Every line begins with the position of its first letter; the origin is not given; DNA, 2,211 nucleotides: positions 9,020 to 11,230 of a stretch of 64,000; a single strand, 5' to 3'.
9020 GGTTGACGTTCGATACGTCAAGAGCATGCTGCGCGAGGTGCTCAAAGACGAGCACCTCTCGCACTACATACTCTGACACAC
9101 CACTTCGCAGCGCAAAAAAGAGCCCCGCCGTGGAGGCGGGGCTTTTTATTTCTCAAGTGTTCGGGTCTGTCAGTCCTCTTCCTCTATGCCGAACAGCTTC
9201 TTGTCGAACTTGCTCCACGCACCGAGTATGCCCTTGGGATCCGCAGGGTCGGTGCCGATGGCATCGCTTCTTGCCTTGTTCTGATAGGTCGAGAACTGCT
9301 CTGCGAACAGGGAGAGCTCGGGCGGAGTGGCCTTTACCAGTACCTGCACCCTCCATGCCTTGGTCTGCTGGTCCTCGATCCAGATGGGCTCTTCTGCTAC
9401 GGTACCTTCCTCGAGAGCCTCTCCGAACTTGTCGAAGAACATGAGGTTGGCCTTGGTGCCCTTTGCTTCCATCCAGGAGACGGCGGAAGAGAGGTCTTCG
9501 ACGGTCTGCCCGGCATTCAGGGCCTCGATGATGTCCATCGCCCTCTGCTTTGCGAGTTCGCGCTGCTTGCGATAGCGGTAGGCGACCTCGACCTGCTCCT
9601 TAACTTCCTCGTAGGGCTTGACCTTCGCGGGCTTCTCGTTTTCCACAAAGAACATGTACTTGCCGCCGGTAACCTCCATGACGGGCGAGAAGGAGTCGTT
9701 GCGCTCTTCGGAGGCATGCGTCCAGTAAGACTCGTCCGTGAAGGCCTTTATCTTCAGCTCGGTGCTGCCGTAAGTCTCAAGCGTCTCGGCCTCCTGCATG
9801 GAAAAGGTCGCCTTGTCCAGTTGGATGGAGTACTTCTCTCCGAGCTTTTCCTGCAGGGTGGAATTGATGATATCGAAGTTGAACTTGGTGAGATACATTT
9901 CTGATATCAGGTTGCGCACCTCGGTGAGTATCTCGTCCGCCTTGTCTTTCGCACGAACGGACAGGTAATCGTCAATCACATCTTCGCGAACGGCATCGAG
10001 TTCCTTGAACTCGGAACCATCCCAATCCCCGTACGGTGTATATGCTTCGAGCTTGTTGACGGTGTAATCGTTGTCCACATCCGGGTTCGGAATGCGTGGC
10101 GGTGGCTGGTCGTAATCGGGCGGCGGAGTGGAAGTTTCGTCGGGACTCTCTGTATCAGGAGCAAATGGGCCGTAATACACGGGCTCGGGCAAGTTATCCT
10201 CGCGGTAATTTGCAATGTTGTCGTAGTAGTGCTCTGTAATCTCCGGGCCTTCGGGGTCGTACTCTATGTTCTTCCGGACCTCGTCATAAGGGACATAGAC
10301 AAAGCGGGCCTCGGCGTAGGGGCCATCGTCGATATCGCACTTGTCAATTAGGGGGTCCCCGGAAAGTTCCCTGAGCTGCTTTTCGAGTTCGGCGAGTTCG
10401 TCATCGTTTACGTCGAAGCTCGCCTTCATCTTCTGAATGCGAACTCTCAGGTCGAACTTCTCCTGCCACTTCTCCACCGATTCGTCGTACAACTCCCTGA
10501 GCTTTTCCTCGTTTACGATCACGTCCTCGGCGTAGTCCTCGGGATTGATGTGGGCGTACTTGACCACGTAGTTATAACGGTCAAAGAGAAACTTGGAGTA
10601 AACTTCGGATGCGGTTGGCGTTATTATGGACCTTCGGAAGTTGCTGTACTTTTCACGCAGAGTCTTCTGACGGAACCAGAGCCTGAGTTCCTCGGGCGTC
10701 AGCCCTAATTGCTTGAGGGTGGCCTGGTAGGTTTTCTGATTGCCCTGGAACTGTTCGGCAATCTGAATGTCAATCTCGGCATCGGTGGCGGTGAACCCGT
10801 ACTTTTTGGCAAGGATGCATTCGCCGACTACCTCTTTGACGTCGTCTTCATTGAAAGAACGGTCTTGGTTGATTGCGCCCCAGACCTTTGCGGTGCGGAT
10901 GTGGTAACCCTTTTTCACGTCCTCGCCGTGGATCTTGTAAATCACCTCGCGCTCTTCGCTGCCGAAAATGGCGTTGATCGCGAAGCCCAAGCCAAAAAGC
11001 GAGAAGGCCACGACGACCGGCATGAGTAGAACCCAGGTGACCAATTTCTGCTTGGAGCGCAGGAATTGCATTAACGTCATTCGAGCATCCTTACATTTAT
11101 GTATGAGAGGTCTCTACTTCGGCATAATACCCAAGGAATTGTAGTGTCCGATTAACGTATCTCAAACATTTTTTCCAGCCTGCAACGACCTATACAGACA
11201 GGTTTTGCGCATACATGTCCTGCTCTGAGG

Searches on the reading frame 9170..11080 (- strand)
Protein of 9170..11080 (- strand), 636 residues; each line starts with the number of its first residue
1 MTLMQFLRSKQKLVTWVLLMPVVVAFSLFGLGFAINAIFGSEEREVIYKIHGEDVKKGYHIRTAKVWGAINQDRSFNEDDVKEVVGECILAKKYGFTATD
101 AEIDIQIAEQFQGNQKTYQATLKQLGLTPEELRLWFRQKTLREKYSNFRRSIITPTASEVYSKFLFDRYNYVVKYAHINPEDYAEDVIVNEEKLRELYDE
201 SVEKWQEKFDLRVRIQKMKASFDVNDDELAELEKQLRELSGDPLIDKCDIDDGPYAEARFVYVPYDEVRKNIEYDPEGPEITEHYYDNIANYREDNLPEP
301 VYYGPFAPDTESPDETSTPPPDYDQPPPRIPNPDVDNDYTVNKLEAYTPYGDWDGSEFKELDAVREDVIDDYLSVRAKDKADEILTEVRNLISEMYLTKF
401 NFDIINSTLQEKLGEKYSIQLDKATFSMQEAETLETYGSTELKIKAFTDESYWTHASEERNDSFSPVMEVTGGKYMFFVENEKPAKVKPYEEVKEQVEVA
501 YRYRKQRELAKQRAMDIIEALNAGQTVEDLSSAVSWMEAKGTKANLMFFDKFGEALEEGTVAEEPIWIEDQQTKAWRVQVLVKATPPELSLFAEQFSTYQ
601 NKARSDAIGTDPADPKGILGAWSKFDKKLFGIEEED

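Call 71: search_protein_families(library=pfam, proteins=[window:9170-11080:-], max_evalue=0.001)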
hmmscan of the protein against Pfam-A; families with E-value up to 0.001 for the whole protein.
window:9170-11080:- (636 aa): 1 family
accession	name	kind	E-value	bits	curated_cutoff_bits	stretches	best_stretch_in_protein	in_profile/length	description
PF13624.11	SurA_N_3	-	7.3e-09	36.1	27.2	1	91-144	101-160/162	SurA-like N-terminal domain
